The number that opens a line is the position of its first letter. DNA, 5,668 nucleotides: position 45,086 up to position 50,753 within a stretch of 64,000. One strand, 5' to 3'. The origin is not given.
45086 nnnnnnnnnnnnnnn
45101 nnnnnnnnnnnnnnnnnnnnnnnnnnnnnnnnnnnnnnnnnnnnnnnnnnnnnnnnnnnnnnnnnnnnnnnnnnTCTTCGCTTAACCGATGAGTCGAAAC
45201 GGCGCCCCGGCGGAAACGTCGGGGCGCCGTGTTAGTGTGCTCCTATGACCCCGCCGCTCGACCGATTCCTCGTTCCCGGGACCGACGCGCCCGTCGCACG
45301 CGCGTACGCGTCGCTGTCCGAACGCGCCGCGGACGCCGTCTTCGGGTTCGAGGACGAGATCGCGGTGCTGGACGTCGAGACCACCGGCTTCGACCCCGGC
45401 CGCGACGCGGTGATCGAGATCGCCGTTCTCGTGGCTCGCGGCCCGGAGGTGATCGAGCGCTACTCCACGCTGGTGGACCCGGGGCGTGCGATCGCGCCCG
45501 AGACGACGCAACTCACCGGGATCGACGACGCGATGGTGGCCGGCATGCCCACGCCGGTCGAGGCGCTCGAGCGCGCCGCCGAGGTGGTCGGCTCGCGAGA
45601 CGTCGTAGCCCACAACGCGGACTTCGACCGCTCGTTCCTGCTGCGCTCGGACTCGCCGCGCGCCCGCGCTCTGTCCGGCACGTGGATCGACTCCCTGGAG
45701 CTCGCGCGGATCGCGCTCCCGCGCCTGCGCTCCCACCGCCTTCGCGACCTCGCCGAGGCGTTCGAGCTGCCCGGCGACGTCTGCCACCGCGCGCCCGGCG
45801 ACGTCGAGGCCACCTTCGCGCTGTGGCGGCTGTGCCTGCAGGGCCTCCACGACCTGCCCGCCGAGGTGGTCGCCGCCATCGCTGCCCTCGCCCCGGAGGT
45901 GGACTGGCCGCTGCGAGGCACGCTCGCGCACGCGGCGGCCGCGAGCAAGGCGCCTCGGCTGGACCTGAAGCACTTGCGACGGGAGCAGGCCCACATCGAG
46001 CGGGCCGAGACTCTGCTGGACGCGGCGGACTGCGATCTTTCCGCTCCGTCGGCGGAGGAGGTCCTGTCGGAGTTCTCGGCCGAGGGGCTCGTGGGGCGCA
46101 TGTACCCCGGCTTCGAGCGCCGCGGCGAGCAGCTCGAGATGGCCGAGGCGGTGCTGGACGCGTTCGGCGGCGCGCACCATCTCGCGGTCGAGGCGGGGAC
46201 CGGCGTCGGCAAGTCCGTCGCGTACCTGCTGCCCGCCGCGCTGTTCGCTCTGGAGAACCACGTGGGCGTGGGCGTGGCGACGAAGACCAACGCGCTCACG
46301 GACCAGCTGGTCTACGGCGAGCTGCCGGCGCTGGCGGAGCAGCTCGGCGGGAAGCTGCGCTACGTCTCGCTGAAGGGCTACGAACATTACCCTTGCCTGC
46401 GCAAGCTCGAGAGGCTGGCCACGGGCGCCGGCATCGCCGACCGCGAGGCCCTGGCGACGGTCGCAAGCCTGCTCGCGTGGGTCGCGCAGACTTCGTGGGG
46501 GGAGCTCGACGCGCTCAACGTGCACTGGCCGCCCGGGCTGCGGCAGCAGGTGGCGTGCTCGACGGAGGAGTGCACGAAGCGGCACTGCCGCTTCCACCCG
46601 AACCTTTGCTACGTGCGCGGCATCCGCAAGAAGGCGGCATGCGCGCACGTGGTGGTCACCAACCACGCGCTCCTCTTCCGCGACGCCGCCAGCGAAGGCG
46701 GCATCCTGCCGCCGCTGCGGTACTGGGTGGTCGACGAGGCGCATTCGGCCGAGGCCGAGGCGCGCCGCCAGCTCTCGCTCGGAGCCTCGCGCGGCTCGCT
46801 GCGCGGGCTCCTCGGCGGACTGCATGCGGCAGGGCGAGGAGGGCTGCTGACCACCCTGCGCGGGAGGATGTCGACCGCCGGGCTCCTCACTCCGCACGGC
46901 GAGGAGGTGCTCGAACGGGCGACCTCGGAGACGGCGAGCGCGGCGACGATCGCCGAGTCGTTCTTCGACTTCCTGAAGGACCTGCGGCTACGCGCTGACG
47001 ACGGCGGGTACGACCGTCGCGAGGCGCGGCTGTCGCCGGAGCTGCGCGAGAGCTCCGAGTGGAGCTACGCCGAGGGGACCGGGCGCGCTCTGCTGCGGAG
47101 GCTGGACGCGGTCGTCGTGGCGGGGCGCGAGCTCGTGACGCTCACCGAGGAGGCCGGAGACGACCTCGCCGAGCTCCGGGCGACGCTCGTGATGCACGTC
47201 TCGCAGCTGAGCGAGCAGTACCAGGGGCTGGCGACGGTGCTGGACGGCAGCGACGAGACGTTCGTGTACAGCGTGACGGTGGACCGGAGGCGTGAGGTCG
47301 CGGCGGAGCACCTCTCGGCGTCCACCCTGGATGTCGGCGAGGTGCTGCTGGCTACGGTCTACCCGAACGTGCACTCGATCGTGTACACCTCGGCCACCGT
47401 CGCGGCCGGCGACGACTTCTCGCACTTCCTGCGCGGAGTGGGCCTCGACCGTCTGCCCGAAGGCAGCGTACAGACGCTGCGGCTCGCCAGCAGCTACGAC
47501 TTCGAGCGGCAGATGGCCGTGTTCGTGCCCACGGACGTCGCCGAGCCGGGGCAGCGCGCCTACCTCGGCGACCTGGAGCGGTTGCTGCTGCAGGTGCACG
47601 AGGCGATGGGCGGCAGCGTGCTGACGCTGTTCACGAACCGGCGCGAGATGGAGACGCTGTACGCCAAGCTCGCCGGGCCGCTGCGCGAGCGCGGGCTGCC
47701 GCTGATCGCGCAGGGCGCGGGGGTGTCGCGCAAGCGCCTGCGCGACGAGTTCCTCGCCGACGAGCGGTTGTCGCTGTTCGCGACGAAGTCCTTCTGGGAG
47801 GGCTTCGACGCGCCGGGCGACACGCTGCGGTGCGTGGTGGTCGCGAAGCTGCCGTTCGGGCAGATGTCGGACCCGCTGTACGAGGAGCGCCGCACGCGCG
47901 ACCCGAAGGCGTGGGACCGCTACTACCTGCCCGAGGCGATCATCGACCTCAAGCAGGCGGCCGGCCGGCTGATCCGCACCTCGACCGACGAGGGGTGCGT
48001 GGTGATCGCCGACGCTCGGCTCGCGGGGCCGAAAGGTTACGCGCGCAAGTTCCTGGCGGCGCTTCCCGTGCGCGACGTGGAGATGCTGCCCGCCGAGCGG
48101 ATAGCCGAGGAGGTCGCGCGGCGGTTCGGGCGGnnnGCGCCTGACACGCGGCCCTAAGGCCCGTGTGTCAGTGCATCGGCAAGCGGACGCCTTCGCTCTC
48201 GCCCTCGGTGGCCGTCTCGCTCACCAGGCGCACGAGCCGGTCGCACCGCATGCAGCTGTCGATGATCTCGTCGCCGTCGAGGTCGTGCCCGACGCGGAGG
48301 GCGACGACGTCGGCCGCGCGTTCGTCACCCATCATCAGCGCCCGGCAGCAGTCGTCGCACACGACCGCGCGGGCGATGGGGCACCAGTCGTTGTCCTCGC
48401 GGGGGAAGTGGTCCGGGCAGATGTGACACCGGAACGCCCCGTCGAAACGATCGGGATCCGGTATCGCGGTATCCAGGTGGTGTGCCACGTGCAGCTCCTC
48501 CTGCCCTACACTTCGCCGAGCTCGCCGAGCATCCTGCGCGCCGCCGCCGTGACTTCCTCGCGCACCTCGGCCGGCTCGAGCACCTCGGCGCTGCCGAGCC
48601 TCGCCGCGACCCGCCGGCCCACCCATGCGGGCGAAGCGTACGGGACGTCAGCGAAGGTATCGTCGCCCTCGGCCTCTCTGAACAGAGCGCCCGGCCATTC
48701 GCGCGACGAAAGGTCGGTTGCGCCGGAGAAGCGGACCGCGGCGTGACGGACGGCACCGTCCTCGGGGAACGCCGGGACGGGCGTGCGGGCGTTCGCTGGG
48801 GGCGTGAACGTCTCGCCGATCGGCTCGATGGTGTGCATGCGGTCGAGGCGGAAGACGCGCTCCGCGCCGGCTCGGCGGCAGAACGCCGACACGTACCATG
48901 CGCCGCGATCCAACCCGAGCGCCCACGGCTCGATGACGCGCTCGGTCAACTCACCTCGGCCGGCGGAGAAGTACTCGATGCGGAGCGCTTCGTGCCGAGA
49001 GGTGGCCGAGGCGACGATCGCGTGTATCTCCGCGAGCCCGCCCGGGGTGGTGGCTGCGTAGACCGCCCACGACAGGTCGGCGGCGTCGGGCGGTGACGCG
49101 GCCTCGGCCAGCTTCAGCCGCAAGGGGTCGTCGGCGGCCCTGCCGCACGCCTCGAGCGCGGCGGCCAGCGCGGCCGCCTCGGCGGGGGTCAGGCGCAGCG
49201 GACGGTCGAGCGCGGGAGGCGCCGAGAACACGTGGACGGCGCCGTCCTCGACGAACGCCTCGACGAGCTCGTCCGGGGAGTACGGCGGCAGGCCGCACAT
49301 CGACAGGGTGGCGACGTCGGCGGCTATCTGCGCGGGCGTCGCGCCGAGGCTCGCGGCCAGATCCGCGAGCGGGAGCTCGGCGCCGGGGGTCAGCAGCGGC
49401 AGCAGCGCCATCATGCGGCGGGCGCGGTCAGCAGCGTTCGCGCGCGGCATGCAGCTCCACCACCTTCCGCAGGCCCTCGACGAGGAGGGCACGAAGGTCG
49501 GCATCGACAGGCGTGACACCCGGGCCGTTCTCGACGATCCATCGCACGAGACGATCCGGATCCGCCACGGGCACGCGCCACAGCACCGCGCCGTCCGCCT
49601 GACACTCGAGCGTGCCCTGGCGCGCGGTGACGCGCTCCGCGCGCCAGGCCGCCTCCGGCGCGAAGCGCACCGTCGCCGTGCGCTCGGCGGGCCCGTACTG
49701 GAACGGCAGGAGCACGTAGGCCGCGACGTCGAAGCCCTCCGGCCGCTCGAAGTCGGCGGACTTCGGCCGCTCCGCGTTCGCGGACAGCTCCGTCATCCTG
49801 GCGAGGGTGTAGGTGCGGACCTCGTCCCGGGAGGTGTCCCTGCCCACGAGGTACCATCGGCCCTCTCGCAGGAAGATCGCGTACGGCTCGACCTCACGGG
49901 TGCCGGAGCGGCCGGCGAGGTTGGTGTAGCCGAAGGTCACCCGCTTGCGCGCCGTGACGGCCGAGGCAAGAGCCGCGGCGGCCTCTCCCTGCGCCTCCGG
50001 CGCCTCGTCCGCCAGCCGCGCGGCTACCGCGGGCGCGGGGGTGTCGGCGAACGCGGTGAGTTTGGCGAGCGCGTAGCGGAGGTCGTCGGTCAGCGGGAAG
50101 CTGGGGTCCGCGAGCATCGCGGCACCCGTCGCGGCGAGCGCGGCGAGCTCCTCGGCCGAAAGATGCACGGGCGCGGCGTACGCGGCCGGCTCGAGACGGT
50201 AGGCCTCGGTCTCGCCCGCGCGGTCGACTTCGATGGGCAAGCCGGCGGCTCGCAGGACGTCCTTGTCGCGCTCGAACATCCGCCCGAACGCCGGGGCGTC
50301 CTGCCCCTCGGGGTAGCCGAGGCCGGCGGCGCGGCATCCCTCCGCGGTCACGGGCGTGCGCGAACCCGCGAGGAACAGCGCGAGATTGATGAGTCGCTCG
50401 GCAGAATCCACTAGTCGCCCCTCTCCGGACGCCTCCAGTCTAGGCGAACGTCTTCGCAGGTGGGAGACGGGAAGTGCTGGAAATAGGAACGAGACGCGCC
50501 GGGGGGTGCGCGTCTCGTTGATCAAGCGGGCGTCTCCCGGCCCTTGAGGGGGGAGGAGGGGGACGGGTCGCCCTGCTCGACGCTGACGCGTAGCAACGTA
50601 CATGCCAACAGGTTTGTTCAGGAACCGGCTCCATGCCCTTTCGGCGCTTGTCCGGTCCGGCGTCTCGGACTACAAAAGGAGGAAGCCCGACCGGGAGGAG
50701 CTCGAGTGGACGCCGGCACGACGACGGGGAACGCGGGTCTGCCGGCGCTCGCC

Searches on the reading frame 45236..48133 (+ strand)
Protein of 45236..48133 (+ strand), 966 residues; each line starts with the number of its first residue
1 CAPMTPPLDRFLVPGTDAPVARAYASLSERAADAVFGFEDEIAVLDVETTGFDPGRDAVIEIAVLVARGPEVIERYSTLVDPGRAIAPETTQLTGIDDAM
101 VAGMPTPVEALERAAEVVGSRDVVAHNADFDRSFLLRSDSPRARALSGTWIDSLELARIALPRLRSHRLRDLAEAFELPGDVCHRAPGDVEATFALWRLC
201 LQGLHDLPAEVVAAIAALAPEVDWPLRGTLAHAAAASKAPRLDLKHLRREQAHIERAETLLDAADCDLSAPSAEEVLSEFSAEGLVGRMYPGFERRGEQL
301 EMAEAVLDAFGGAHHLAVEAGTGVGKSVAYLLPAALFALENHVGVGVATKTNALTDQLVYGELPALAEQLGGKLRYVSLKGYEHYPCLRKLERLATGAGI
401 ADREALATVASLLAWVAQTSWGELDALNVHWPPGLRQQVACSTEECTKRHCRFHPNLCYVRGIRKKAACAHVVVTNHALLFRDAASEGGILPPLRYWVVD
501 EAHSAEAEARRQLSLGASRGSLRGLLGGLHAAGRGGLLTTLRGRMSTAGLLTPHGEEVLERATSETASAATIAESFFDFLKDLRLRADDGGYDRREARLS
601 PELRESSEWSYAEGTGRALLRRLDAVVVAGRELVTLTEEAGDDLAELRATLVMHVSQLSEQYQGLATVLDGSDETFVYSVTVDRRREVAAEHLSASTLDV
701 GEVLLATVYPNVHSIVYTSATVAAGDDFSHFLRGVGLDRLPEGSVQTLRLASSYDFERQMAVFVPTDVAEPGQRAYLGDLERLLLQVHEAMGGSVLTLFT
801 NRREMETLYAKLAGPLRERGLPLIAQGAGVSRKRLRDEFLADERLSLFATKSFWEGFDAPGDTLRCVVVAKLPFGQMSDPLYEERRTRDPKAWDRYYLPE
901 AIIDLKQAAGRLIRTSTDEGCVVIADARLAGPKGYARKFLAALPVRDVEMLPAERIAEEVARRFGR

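Call 9: search_protein_families(library=pfam, proteins=[window:45236-48133:+], max_evalue=0.001)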
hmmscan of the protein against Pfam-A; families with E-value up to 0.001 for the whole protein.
window:45236-48133:+ (966 aa): 3 families
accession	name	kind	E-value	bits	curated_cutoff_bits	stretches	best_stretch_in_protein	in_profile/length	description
PF13307.12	Helicase_C_2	-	8.4e-34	117.5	25.3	1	785-944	2-168/170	Helicase C-terminal domain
PF00929.31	RNase_T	-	4.3e-24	86.3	24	1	44-195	2-162/164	Exonuclease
PF00270.35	DEAD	-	1.2e-06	28.9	26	0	307-374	8-76/167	DEAD/DEAH box helicase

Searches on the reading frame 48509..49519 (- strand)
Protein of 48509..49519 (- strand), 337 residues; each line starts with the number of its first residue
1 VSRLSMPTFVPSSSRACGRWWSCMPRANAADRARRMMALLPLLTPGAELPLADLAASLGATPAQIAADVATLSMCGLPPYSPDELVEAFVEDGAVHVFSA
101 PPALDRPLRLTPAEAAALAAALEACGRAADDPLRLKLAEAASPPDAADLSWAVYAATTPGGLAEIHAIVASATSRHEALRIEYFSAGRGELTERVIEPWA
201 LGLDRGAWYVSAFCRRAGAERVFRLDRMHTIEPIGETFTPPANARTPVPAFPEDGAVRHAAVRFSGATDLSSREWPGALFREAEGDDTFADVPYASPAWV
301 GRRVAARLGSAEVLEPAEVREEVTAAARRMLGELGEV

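Call 88: search_protein_families(library=pfam, proteins=[window:48509-49519:-], max_evalue=0.01)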
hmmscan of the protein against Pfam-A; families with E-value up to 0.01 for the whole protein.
window:48509-49519:- (337 aa): 3 families
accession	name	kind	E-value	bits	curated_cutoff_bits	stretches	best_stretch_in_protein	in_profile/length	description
PF19187.6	HTH_PafC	-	1.1e-22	80.4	32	1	32-131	2-100/115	PafC helix-turn-helix domain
PF13280.12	WYL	-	1.4e-18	67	21.8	1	165-232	2-69/70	WYL domain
PF25583.1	WCX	-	1.4e-08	35.3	23.9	1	259-331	4-76/76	WCX domain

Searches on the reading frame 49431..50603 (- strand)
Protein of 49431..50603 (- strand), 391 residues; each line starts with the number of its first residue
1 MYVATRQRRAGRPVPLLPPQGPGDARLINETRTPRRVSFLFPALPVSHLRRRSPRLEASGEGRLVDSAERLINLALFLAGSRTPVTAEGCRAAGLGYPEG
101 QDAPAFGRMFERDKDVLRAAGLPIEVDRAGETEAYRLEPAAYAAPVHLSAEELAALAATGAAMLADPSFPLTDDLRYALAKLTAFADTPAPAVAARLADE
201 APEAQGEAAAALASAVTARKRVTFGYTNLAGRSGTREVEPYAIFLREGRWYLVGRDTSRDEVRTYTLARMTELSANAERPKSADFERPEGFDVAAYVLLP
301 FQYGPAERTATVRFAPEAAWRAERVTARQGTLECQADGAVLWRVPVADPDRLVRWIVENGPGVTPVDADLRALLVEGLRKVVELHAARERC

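Call 88: search_protein_families(library=pfam, proteins=[window:49431-50603:-], max_evalue=0.01)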
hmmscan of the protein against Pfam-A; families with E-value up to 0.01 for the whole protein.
window:49431-50603:- (391 aa): 2 families
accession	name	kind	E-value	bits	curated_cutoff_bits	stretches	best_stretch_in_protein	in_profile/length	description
PF13280.12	WYL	-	1.1e-18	67.5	21.8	1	209-273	3-68/70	WYL domain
PF25583.1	WCX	-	8.3e-09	36.1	23.9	1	308-364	3-57/76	WCX domain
